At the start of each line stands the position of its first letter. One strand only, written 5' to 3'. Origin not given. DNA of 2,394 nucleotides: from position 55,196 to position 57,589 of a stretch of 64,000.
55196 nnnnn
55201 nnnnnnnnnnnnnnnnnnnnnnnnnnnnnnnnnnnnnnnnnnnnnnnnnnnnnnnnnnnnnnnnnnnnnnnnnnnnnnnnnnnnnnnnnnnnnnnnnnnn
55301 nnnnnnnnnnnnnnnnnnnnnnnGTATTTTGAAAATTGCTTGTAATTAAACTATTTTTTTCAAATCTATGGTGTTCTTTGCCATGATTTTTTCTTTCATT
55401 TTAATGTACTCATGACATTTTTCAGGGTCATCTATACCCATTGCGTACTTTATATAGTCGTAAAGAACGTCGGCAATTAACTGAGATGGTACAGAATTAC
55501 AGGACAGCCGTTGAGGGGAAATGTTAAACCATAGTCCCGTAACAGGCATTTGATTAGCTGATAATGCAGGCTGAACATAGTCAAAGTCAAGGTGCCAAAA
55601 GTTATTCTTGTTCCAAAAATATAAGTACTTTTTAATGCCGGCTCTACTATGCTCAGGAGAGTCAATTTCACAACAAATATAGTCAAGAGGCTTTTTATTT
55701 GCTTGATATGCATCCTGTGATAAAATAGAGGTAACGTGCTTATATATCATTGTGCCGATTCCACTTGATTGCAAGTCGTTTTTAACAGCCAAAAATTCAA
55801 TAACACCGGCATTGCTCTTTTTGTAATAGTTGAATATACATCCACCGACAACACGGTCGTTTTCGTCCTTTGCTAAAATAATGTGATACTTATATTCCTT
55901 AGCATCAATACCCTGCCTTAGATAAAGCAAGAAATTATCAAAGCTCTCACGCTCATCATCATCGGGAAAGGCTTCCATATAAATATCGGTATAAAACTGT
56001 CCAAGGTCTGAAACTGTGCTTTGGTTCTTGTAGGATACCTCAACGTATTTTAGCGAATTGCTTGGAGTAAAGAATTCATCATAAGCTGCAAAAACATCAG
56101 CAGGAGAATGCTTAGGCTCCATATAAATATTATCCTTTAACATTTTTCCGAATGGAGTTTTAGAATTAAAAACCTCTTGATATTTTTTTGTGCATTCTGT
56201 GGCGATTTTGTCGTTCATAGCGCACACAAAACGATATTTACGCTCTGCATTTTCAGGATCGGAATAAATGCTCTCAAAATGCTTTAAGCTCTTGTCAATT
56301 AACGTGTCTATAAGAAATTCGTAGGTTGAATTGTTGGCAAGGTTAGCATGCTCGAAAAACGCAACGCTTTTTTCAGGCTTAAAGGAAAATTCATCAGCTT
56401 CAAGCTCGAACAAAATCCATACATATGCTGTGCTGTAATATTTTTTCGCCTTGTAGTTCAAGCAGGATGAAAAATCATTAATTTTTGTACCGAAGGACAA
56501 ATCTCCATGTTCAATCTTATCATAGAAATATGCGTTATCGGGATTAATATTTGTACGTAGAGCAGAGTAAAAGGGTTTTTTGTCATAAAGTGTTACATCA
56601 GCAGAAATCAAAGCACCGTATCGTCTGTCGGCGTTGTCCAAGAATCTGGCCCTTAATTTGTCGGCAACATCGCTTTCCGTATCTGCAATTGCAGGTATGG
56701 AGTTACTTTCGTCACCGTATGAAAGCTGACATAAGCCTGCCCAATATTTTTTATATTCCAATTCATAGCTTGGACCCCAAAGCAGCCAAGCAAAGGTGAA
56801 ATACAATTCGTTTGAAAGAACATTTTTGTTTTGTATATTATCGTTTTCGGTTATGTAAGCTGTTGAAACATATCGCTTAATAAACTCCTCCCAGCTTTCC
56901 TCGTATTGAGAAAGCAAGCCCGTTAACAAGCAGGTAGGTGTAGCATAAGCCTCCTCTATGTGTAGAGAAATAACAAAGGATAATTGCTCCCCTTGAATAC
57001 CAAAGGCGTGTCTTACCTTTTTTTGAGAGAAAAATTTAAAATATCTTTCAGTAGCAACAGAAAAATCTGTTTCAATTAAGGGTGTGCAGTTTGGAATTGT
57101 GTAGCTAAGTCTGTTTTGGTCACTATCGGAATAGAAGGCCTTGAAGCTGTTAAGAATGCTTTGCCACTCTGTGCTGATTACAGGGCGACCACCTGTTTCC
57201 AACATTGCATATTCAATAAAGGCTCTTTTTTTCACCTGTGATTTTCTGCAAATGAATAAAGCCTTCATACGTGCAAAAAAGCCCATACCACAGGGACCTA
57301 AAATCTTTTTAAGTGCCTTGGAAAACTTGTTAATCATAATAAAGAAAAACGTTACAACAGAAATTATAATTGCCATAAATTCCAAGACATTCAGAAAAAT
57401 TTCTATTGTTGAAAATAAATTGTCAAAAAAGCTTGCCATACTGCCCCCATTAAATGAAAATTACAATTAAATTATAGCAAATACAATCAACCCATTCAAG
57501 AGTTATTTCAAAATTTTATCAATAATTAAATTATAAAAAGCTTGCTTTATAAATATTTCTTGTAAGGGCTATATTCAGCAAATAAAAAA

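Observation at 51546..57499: Self-contained TIR locus (TM-GNAT protein, free TIR, TIR-Ploop-HD giant, zinc ribbon): candidate undescribed immune or NAD-signalling system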

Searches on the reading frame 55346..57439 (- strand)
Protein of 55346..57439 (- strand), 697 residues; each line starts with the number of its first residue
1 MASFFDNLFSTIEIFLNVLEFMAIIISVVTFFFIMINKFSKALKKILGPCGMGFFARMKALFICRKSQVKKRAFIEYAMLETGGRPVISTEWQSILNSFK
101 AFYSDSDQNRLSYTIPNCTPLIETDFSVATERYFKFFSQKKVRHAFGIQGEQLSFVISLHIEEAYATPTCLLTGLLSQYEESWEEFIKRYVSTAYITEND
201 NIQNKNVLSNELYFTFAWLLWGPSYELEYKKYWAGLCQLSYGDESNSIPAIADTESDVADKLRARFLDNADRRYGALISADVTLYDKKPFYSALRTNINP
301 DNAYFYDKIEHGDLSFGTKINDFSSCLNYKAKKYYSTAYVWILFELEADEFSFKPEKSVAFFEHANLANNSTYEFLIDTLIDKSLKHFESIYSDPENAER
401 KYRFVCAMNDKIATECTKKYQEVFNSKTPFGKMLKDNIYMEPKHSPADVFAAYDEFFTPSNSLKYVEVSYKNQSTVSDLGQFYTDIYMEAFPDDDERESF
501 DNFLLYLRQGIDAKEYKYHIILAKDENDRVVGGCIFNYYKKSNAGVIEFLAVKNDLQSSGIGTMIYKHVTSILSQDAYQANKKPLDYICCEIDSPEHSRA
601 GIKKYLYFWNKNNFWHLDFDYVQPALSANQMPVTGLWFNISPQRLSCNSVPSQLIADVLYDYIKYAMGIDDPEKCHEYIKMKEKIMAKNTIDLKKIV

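Call 3: search_protein_families(library=pfam, proteins=[window:55346-57439:-], max_evalue=1)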
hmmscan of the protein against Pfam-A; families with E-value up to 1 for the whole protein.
window:55346-57439:- (697 aa): 3 families
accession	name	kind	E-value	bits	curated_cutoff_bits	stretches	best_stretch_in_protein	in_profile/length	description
PF00583.31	Acetyltransf_1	-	3.3e-07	31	20.7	1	484-575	5-90/116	Acetyltransferase (GNAT) family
PF13508.13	Acetyltransf_7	-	0.00072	20.3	27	1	518-572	3-55/84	Acetyltransferase (GNAT) domain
PF13673.13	Acetyltransf_10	-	0.0057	17.1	23.6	1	498-579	11-86/128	Acetyltransferase (GNAT) domain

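Call 4: search_protein_families(library=padloc, proteins=[window:55346-57439:-], max_evalue=1)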
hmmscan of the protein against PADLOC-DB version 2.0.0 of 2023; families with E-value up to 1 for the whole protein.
window:55346-57439:- (697 aa): 0 families

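Call 5: search_protein_families(library=ncbifam, proteins=[window:55346-57439:-], max_evalue=1)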
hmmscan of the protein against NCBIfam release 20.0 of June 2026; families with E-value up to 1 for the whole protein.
window:55346-57439:- (697 aa): 1 family
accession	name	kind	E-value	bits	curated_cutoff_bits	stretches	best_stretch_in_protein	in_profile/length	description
NF040503.1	resist_ArsN1a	equivalog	0.07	12.9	170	1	509-570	39-102/159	arsinothricin resistance N-acetyltransferase ArsN1 family A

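Call 14: find_homologous_proteins(query=window:55346-57439:-)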
Query window:55346-57439:- (697 aa): 187 proteins with E <= 0.001 among 8000 candidates; the best 120 are listed.
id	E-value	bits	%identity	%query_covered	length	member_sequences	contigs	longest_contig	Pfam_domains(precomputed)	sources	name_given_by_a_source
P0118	0.0e+0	1439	88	100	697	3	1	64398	PF00583.32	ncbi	-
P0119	0.0e+0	1260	76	100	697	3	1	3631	PF00583.32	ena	-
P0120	0.0e+0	1259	76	100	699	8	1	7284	PF00583.32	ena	-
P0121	0.0e+0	1250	77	100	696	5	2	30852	PF00583.32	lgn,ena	-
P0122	0.0e+0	1250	75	100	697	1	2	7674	PF00583.32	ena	-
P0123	0.0e+0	1250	76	100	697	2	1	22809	PF00583.32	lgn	-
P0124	0.0e+0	1237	73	100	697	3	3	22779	PF00583.32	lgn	-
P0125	0.0e+0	1235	74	100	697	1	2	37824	PF00583.32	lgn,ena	-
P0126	0.0e+0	1222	74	100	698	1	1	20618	PF00583.32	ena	-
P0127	0.0e+0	1221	73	100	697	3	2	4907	PF00583.32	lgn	-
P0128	0.0e+0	1219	73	100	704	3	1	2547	PF00583.32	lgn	-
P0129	0.0e+0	1218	74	98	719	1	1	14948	PF00583.32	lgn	-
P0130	0.0e+0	1213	72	100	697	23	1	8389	PF00583.32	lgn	-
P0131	0.0e+0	1209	72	100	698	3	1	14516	PF00583.32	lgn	-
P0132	0.0e+0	1200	73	100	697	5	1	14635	PF00583.32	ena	-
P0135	0.0e+0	1193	72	100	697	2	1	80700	PF00583.32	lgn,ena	-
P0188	2.3e-264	897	56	98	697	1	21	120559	PF00583.32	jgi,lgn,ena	-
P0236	5.0e-231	787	50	98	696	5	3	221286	PF00583.32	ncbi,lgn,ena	-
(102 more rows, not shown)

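Call 21: find_encoding_contigs(protein=P0236, flank=7000, max_places=3)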
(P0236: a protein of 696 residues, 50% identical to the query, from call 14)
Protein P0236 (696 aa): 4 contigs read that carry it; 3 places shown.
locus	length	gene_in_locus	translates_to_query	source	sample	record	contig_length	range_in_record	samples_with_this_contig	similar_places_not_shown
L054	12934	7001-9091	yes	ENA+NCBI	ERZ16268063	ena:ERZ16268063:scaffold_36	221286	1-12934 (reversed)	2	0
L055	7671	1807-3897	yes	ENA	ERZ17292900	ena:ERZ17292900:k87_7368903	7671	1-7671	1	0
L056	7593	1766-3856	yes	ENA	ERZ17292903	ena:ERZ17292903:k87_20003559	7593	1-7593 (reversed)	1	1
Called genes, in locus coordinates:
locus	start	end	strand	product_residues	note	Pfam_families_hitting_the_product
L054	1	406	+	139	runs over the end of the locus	PF00436:SSB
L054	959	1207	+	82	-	PF01084:Ribosomal_S18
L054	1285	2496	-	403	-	PF03600:CitMHS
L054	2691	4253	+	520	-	PF16697:Yop-YscD_cpl (weak), PF00498:FHA, PF00005:ABC_tran, PF13304:AAA_21 (faint)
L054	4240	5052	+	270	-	PF01061:ABC2_membrane, PF12698:ABC2_membrane_3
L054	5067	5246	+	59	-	PF14056:DUF4250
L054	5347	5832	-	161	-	-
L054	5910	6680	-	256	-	PF04402:SIMPL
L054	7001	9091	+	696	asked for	PF00583:Acetyltransf_1 (weak)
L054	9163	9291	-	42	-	-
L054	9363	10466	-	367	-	PF04055:Radical_SAM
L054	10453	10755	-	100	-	-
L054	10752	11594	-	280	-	-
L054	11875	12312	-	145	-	PF00583:Acetyltransf_1, PF13673:Acetyltransf_10, PF13508:Acetyltransf_7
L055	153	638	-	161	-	-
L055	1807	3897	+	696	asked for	PF00583:Acetyltransf_1 (weak)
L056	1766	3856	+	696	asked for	PF00583:Acetyltransf_1 (weak)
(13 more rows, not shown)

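Call 22: find_encoding_contigs(protein=P0188, flank=7000, max_places=3)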
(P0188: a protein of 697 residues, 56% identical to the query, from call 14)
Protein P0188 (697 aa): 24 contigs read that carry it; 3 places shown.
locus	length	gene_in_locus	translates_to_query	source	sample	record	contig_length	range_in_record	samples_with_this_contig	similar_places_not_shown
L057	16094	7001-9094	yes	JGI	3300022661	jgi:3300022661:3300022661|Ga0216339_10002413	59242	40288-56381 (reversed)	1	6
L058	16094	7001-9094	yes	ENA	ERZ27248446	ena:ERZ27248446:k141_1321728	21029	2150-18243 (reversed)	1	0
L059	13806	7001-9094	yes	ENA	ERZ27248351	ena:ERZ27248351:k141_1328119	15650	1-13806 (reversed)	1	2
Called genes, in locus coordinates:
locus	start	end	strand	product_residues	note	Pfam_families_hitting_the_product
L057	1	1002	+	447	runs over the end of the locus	PF07613:DUF1576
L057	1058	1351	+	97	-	-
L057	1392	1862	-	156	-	PF00293:NUDIX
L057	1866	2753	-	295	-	PF00781:DAGK_cat, PF19279:YegS_C (weak)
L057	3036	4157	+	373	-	PF00005:ABC_tran, PF08402:TOBE_2 (weak)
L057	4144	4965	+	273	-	PF00528:BPD_transp_1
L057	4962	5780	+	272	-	PF00528:BPD_transp_1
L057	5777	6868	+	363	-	PF01547:SBP_bac_1, PF13531:SBP_bac_11 (weak), PF13416:SBP_bac_8, PF13343:SBP_bac_6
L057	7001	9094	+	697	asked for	PF00583:Acetyltransf_1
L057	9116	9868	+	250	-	PF19538:DUF6062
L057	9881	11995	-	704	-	PF00403:HMA, PF00122:E1-E2_ATPase, PF00702:Hydrolase, PF08282:Hydrolase_3 (weak)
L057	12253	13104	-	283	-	PF00849:PseudoU_synth_2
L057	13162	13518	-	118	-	PF00453:Ribosomal_L20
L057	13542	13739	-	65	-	PF01632:Ribosomal_L35p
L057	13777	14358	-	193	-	PF05198:IF3_N, PF00707:IF3_C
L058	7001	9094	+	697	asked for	PF00583:Acetyltransf_1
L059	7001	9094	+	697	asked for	PF00583:Acetyltransf_1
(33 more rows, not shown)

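Call 23: find_encoding_contigs(protein=P0135, flank=7000, max_places=3)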
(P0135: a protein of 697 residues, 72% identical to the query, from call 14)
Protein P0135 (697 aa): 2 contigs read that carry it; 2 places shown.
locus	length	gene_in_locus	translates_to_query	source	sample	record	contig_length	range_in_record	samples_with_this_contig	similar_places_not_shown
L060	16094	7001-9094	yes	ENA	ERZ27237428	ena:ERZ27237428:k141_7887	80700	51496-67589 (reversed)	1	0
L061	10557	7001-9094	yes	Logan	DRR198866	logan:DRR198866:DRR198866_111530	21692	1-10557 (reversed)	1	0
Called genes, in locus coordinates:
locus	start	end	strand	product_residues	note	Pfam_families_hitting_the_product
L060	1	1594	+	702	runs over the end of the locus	-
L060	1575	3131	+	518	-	PF00069:Pkinase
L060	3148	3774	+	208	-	PF08238:Sel1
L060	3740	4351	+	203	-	-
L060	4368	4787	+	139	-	-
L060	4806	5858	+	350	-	PF01841:Transglut_core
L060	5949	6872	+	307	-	PF02342:TerD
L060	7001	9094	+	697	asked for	PF00583:Acetyltransf_1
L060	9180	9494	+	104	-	-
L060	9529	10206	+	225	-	PF00149:Metallophos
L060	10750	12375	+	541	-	PF05496:RuvB_N (faint), PF13177:DNA_pol3_delta2, PF00004:AAA, PF22608:DNAX_ATPase_lid, PF12169:DNA_pol3_gamma3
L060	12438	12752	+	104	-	PF02575:YbaB_DNA_bd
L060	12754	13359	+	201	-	PF21176:RecR_HhH, PF02132:RecR_ZnF, PF01751:Toprim, PF13662:Toprim_4, PF21175:RecR_C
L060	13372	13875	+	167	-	-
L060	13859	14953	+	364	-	PF23023:Anti-Pycsar_Apyc1 (weak), PF00753:Lactamase_B (weak)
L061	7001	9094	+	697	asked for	PF00583:Acetyltransf_1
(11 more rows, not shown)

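Call 24: find_encoding_contigs(protein=P0118, flank=10000, max_places=3)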
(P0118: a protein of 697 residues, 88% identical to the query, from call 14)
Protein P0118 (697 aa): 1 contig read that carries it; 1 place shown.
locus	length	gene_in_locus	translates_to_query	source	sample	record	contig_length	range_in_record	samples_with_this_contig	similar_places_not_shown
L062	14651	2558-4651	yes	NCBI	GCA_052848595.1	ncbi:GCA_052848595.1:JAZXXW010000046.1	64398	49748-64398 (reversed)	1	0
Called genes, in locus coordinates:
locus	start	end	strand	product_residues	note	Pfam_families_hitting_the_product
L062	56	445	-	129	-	-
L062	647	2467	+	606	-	PF12822:ECF_trnsprt, PF09861:Lar_N, PF21113:LarA_C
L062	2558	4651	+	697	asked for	PF00583:Acetyltransf_1 (weak)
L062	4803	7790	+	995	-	PF13676:TIR_2, PF12917:YfbR-like (weak), PF13023:HD_3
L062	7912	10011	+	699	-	PF01582:TIR, PF13676:TIR_2, PF08238:Sel1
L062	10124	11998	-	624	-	PF13306:LRR_5, PF13855:LRR_8 (faint)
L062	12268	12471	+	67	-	-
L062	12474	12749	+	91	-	-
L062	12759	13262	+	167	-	PF01055:Glyco_hydro_31_2nd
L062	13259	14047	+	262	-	PF21365:Glyco_hydro_31_3rd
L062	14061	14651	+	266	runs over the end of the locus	PF00106:adh_short, PF08659:KR, PF13561:adh_short_C2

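Call 28: search_protein_families(library=pfam, proteins=[L062:7912-10011:+], max_evalue=0.1)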
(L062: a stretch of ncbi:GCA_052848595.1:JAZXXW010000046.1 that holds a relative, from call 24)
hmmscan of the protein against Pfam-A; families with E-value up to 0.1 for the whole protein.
L062:7912-10011:+ (699 aa): 11 families
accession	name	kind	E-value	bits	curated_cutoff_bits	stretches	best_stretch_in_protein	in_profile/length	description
PF08238.18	Sel1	-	1.4e-27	95.5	30.7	3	402-434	4-36/36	Sel1 repeat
PF13676.11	TIR_2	-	4.2e-21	76.1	28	1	5-118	1-116/122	TIR domain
PF01582.25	TIR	-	8.4e-09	35.9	21.3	1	11-82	12-83/179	TIR domain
PF08937.16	ThsB_TIR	-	8.5e-05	23.3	21.2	1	6-93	1-97/100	Thoeris protein ThsB, TIR-like domain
PF13271.11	DUF4062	-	0.00031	21.3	24.7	1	5-64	2-62/82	Domain of unknown function (DUF4062)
PF10137.14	CAP12-PCTIR_TIR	-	0.0026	18.2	24.7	1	5-65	2-62/119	CAP12/Pycsar effector protein, TIR domain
PF25524.1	RSLD_CPSF6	-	0.003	18.2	27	0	486-511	13-38/96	CPSF6-like, RSLD domain, N-terminal region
PF13424.12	TPR_12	-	0.0039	17.8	30.1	1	342-393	16-77/77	Tetratricopeptide repeat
PF11494.13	Ta0938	-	0.0047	17.8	27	1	231-289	29-86/92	Ta0938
PF13374.12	TPR_10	-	0.011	16.2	27.5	0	368-393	9-34/42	Tetratricopeptide repeat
PF13432.12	TPR_16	-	0.073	14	32.7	0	344-391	12-61/65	Tetratricopeptide repeat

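Call 48: search_protein_families(library=phrogs, proteins=[window:55346-57439:-], max_evalue=0.01)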
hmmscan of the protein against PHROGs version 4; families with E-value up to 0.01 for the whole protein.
window:55346-57439:- (697 aa): 1 family
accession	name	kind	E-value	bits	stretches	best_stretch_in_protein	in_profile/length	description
phrog_3810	-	other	4.4e-06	27.7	1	519-574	60-115/155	acetyltransferase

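Call 63: predict_structure(alignment_id=A3)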
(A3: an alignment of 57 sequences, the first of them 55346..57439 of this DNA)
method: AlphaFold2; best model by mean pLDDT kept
length: 697 residues; sequences in the alignment: 57
mean_pLDDT: 84.2   pTM: 0.59
mean pLDDT of the five models: 84.2, 83.9, 83.7, 83.3, 76.7
residues with pLDDT >= 90: 295; 70-90: 311; 50-70: 79; < 50: 12
segments of 3 or more residues with pLDDT < 50: 194-201
pLDDT, mean of each block of 10 residues (from residue 1): 73 86 79 71 92 89 85 94 91 92 78 90 89 93 84 91 88 56 53 48 66 79 83 87 78 92 87 81 94 81 83 89 78 62 84 79 76 87 94 87 91 94 92 93 84 66 83 94 91 86 91 92 89 95 94 73 85 85 89 74 69 89 88 91 84 95 91 94 94 87
secondary structure, 60 per line:
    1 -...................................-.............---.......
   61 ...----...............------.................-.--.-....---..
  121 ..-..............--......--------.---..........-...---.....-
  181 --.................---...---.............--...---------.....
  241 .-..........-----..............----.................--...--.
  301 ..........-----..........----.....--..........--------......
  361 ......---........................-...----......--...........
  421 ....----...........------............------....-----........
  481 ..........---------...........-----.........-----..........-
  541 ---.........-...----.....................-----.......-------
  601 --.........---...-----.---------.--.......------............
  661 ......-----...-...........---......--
elements in order (helices of 4 or more, strands of 3 or more residues): H2-36 H38-50 H54-63 H68-82 H89-105 E112-115 H119-122 H124-137 H140-145 E158-167 E169-171 H175-179 H183-199 H209-221 E224-226 E236-241 E243-252 H258-271 E276-286 H287-292 H300-310 E316-325 H330-334 E337-346 E358-366 H370-393 E402-407 H410-424 H429-437 H446-457 E464-467 H473-490 H500-510 E516-524 E530-539 E544-552 H561-581 E587-593 H603-611 E615-617 E636-642 E649-651 H652-666 H676-686 E690-695

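Call 65: fold_search(model_id=the predicted structure, library=pdb)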
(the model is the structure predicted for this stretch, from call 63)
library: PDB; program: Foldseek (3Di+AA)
matches with E <= 10: 662; with E <= 0.001: 206
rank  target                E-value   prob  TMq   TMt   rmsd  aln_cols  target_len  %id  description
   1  8h6c_E                1.2e-06  1.00  0.19  0.74   5.5       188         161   14  Crystal structure of human GCN5 histone acetyltransferase domain bound with malonyl-CoA (released 2023-05-03)
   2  8h66_E                1.6e-06  1.00  0.19  0.74   5.7       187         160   13  Crystal structure of human GCN5 histone acetyltransferase domain bound with propionyl-CoA (released 2023-05-03)
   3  9ynv_N                2.0e-06  1.00  0.18  0.34   7.4       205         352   14  Histone Acetyl Transferase (HAT) module of ctSAGA (released 2025-12-03)
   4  3ey5                  2.4e-06  1.00  0.23  0.79   3.6       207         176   14  Putative acetyltransferase from GNAT family from Bacteroides thetaiotaomicron. (released 2008-11-18)
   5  5trl_A                4.6e-06  1.00  0.18  0.72   6.2       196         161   13  Crystal structure of human GCN5 histone acetyltransferase domain (released 2017-12-06)
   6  8h65_H                4.6e-06  1.00  0.19  0.72   5.3       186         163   13  Crystal structure of human GCN5 histone acetyltransferase domain bound with butyryl-CoA (released 2023-05-03)
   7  4e2a_A                4.6e-06  1.00  0.19  0.61   5.3       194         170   16  Crystal Structure of the Putative acetyltransferase from Streptococcus mutans (released 2013-03-13)
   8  3d8p_B                5.1e-06  1.00  0.18  0.65   4.7       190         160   14  Crystal structure of acetyltransferase of GNAT family (NP_373092.1) from STAPHYLOCOCCUS AUREUS MU50 at 2.20 A resoluti (released 2008-10-28)
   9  5trm_C                5.3e-06  1.00  0.19  0.71   5.5       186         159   14  Crystal structure of human GCN5 histone acetyltransferase domain (released 2017-12-06)
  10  2j8m_A                5.3e-06  1.00  0.19  0.67   4.9       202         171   14  Structure of P. aeruginosa acetyltransferase PA4866 (released 2007-02-06)
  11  5trl_B                6.3e-06  1.00  0.18  0.72   6.1       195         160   13  Crystal structure of human GCN5 histone acetyltransferase domain (released 2017-12-06)
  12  1tiq_A                6.3e-06  1.00  0.19  0.66   5.1       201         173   13  Crystal Structure of an Acetyltransferase (PaiA) in complex with CoA and DTT from Bacillus subtilis, Northeast Structu (released 2004-07-13)
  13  4e2a_B                6.3e-06  1.00  0.19  0.61   5.3       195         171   16  Crystal Structure of the Putative acetyltransferase from Streptococcus mutans (released 2013-03-13)
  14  5trm_T                7.0e-06  1.00  0.19  0.74   5.3       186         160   14  Crystal structure of human GCN5 histone acetyltransferase domain (released 2017-12-06)
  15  5trm_J                7.0e-06  1.00  0.19  0.70   5.9       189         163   14  Crystal structure of human GCN5 histone acetyltransferase domain (released 2017-12-06)
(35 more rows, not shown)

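Call 91: search_protein_families(library=ncbifam, proteins=[L062:10124-11998:-], max_evalue=0.01)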
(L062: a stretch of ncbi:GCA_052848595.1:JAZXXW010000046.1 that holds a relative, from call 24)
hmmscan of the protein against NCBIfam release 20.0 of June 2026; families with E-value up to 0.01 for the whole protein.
L062:10124-11998:- (624 aa): 0 families

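Call 97: find_encoding_contigs(protein=P0121, flank=9000, max_places=2)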
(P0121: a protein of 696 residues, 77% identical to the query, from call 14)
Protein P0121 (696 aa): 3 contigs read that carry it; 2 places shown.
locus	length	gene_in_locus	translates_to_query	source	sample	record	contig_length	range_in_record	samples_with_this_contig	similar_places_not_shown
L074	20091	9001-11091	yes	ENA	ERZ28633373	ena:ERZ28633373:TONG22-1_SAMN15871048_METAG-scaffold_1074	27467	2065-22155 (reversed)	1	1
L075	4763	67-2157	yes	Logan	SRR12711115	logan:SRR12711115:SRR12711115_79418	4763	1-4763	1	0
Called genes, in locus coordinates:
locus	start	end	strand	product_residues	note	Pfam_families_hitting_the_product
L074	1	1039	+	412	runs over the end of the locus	PF00070:Pyr_redox (faint), PF00890:FAD_binding_2 (faint), PF01266:DAO (faint), PF03486:HI0933_like (faint), PF07992:Pyr_redox_2, PF12831:FAD_oxidored (weak), PF13450:NAD_binding_8 (faint), PF13738:Pyr_redox_3 (weak)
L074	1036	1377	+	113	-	PF07892:DUF1667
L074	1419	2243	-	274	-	PF01553:Acyltransferase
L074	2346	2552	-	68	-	PF12844:HTH_19, PF13560:HTH_31, PF01381:HTH_3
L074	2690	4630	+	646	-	PF09479:Flg_new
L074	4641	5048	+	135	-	-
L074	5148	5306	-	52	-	-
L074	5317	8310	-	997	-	-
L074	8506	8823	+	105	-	PF05336:rhaM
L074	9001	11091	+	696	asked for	PF00583:Acetyltransf_1 (weak)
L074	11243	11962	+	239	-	PF03009:GDPD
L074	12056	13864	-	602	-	PF07944:Beta-AFase-like_GH127_cat, PF20736:Glyco_hydro127M (weak), PF20737:Glyco_hydro127C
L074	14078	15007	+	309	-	PF02645:DegV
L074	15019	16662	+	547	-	PF02734:Dak2, PF21645:FakA-like_M, PF13684:FakA-like_C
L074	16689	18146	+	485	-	PF13347:MFS_2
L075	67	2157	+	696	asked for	PF00583:Acetyltransf_1 (weak)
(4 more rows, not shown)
